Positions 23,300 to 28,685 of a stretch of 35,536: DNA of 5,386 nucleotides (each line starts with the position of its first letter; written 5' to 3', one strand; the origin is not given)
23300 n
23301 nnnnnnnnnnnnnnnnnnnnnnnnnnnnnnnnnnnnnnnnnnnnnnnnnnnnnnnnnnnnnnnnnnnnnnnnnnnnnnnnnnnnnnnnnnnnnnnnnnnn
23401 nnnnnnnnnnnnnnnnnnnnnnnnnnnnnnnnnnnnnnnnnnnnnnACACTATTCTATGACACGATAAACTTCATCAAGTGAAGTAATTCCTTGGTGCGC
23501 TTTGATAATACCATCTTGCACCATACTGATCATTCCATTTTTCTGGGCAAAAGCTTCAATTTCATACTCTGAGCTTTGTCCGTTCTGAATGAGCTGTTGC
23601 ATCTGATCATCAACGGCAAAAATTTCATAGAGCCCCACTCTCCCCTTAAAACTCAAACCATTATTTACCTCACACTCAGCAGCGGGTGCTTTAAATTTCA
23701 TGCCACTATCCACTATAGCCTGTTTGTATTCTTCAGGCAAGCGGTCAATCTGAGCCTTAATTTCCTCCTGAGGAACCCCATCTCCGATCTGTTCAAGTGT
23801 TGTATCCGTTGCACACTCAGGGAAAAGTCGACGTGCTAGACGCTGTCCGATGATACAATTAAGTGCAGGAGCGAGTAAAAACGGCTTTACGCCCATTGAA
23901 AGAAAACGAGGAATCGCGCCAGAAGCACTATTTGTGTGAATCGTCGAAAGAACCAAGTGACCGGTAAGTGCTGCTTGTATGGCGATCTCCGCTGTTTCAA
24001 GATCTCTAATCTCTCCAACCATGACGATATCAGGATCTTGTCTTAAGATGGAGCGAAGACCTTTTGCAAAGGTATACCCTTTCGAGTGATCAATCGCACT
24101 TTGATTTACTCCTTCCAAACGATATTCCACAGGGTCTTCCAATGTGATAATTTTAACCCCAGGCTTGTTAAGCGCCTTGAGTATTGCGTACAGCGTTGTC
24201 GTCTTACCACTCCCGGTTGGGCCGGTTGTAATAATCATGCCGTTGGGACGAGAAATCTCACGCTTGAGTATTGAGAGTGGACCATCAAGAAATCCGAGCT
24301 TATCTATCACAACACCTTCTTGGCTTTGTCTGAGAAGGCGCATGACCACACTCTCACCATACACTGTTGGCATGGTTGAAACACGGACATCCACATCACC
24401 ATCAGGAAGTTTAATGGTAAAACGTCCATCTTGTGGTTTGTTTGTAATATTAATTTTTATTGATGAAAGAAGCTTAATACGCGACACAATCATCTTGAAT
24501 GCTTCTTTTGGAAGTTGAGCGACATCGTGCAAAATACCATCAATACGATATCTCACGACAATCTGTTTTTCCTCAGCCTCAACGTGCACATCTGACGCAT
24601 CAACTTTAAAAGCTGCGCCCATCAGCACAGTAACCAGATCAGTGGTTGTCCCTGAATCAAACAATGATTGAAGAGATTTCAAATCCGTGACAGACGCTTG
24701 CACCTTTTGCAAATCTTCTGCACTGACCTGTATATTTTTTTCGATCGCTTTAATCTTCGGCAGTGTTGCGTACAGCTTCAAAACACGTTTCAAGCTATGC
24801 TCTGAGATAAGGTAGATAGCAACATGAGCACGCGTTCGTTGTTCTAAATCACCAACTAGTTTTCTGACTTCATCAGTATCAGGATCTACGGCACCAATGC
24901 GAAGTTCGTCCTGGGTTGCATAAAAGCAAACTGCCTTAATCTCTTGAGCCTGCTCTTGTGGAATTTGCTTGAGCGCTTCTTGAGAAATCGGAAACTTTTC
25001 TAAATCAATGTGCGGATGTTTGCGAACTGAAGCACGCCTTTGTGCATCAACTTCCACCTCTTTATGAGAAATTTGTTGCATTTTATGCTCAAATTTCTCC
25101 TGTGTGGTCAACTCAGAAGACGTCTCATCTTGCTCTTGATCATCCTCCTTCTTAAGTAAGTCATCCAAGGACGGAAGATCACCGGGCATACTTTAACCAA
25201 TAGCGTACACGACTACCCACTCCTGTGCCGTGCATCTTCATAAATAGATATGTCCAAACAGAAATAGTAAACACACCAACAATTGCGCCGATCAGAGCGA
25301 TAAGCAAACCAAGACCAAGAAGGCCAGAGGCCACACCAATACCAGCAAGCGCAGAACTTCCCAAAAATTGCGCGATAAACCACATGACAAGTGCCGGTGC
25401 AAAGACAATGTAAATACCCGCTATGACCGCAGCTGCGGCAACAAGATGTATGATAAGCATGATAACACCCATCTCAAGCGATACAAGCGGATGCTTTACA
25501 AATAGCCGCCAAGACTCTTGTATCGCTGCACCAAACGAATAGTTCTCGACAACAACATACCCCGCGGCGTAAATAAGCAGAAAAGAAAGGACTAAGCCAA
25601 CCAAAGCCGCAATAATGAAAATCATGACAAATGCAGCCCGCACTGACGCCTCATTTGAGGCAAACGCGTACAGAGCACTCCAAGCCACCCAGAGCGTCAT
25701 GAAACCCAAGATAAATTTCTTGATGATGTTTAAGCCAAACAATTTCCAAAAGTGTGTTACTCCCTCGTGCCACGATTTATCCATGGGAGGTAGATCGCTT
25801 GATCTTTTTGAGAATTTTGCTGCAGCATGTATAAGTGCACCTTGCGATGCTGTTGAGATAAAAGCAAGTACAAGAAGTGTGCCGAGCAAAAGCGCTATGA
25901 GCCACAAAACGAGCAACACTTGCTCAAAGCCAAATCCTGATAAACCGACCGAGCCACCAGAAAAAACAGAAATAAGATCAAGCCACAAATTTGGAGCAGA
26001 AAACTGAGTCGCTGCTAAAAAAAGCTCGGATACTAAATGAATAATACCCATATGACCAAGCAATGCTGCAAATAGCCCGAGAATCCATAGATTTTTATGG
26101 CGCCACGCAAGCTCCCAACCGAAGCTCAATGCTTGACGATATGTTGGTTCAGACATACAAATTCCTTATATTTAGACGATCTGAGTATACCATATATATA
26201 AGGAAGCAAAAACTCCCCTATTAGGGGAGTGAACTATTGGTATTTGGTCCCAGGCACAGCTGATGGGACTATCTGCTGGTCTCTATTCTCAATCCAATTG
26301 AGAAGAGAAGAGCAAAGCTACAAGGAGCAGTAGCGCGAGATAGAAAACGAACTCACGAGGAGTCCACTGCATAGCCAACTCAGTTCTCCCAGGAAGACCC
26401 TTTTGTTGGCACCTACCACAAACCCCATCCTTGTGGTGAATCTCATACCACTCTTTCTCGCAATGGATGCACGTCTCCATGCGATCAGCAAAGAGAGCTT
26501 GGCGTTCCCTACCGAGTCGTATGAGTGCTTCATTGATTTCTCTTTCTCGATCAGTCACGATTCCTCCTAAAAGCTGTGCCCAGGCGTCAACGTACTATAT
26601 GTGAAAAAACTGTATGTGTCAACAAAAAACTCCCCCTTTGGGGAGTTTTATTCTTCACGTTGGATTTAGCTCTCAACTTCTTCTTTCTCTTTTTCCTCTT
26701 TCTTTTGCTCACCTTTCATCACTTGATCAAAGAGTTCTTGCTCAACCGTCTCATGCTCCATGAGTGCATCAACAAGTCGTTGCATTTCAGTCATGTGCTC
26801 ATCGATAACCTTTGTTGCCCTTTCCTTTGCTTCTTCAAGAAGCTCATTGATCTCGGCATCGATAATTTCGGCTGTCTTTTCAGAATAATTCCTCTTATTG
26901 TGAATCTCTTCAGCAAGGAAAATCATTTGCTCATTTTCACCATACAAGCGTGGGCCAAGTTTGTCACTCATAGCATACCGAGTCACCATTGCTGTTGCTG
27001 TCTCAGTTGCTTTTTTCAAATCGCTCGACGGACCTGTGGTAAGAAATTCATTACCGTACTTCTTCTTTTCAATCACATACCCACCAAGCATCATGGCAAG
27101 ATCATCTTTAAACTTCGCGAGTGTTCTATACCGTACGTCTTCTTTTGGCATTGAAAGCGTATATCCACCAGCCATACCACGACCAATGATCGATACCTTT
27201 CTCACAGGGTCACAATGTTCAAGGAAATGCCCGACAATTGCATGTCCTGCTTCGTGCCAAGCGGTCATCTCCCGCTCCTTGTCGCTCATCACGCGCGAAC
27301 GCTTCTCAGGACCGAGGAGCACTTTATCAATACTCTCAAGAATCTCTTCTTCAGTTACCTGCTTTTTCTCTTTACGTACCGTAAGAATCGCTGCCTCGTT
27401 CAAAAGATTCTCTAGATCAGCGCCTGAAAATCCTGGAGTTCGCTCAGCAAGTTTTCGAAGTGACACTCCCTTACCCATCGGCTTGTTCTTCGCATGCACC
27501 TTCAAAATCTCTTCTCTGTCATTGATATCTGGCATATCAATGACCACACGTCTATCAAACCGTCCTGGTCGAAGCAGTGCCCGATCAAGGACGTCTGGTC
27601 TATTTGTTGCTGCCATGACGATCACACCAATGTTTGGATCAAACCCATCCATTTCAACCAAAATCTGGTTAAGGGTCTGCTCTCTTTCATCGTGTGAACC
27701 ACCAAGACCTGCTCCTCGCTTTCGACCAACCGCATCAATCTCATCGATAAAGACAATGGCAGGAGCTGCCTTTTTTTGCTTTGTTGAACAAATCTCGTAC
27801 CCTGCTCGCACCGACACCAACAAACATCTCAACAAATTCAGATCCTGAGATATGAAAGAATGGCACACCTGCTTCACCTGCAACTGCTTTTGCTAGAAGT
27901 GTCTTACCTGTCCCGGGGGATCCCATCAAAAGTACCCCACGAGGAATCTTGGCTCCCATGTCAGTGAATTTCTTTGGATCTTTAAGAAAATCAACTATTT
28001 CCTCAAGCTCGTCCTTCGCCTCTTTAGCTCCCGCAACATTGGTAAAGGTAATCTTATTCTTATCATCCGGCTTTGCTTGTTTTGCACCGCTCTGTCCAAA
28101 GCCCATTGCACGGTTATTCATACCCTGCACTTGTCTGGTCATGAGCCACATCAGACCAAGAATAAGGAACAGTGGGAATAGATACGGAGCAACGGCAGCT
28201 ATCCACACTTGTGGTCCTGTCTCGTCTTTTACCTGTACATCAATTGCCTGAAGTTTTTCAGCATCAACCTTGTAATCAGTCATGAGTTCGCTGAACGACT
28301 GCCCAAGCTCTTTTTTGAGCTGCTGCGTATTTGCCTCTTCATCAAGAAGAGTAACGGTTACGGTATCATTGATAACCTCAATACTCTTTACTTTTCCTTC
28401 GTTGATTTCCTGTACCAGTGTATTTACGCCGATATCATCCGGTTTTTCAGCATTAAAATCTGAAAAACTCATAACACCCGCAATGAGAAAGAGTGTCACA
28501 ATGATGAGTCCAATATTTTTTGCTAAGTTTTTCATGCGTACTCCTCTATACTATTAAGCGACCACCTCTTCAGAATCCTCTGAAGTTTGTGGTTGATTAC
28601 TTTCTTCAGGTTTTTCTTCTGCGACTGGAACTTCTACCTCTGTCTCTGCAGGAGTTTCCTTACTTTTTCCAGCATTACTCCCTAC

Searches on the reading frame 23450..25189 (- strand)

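Call 58: search_protein_families(library=pfam, proteins=[window:23450-25189:-], max_evalue=0.001)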
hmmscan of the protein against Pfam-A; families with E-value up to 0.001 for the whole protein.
window:23450-25189:- (579 aa): 6 families
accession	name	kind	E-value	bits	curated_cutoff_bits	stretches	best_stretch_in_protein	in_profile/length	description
PF00437.27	T2SSE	-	2.1e-118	395.6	24.9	1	180-576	6-370/370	Type II/IV secretion system protein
PF05157.20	MshEN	-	4e-06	27.2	23.1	1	59-137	4-80/90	MshEN domain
PF25199.1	nSTAND_NTPase5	-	0.00015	22.1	34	0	313-359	38-85/145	Novel STAND NTPase 5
PF13604.12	AAA_30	-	0.00071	19.8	27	0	312-349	14-51/191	AAA domain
PF20720.3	nSTAND3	-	0.00072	19.7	27.2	0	312-355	13-56/155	Novel STAND NTPase 3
PF13173.12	AAA_14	-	0.00077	19.9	27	0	317-425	3-102/129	AAA domain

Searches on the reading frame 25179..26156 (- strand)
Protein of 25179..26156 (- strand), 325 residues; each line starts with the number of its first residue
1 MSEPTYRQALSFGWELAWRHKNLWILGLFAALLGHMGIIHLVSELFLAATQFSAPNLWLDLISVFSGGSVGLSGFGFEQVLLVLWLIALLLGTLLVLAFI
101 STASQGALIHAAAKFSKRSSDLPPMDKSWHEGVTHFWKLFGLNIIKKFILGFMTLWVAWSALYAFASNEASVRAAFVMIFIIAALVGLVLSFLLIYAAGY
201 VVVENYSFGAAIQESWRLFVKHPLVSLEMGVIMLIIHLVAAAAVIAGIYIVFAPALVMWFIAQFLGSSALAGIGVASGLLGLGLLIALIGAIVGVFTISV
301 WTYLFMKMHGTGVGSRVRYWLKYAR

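Call 58: search_protein_families(library=pfam, proteins=[window:25179-26156:-], max_evalue=0.001)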
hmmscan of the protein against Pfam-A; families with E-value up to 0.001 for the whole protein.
window:25179-26156:- (325 aa): 0 families

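Call 108: search_protein_families(library=pfam, proteins=[window:25179-26156:-], max_evalue=0.01)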
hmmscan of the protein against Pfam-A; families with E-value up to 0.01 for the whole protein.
window:25179-26156:- (325 aa): 1 family
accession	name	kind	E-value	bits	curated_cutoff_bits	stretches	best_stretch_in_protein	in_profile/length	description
PF10110.14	GPDPase_memb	-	0.0027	16.9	29.6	1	176-307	164-284/321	Membrane domain of glycerophosphoryl diester phosphodiesterase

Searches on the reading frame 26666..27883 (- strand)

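Call 58: search_protein_families(library=pfam, proteins=[window:26666-27883:-], max_evalue=0.001)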
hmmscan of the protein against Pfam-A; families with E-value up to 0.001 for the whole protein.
window:26666-27883:- (405 aa): 4 families
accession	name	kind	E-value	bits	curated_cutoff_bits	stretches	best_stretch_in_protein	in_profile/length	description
PF01434.24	Peptidase_M41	-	3.3e-59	200.4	29.9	1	197-388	1-191/191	Peptidase family M41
PF00004.35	AAA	-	2e-21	77.2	21.2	1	35-116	52-130/131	ATPase family associated with various cellular activities (AAA)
PF17862.7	AAA_lid_3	-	4.6e-15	55.3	27.2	1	140-182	2-44/45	AAA+ lid domain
PF23902.1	AAA_lid_PRS2_C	-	0.00043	20.8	34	1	121-189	2-71/73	PRS2 AAA+ lid C-terminal domain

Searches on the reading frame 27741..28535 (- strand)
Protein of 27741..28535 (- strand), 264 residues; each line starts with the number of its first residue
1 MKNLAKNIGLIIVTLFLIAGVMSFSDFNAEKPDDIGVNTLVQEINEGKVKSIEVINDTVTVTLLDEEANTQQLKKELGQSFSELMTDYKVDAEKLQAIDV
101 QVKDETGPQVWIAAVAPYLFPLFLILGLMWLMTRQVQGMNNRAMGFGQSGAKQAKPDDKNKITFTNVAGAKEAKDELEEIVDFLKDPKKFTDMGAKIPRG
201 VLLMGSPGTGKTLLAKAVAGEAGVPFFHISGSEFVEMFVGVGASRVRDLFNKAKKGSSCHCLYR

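Call 58: search_protein_families(library=pfam, proteins=[window:27741-28535:-], max_evalue=0.001)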
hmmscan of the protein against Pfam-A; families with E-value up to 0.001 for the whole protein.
window:27741-28535:- (264 aa): 3 families
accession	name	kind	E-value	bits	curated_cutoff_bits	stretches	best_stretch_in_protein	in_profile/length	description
PF00004.35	AAA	-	4.5e-18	66.4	21.2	1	201-258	1-58/131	ATPase family associated with various cellular activities (AAA)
PF06068.19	TIP49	-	2.5e-06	27.3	23.8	1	166-235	25-89/347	TIP49 P-loop domain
PF06480.20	FtsH_ext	-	7.4e-05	23.3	25.5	1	10-74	3-74/103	FtsH Extracellular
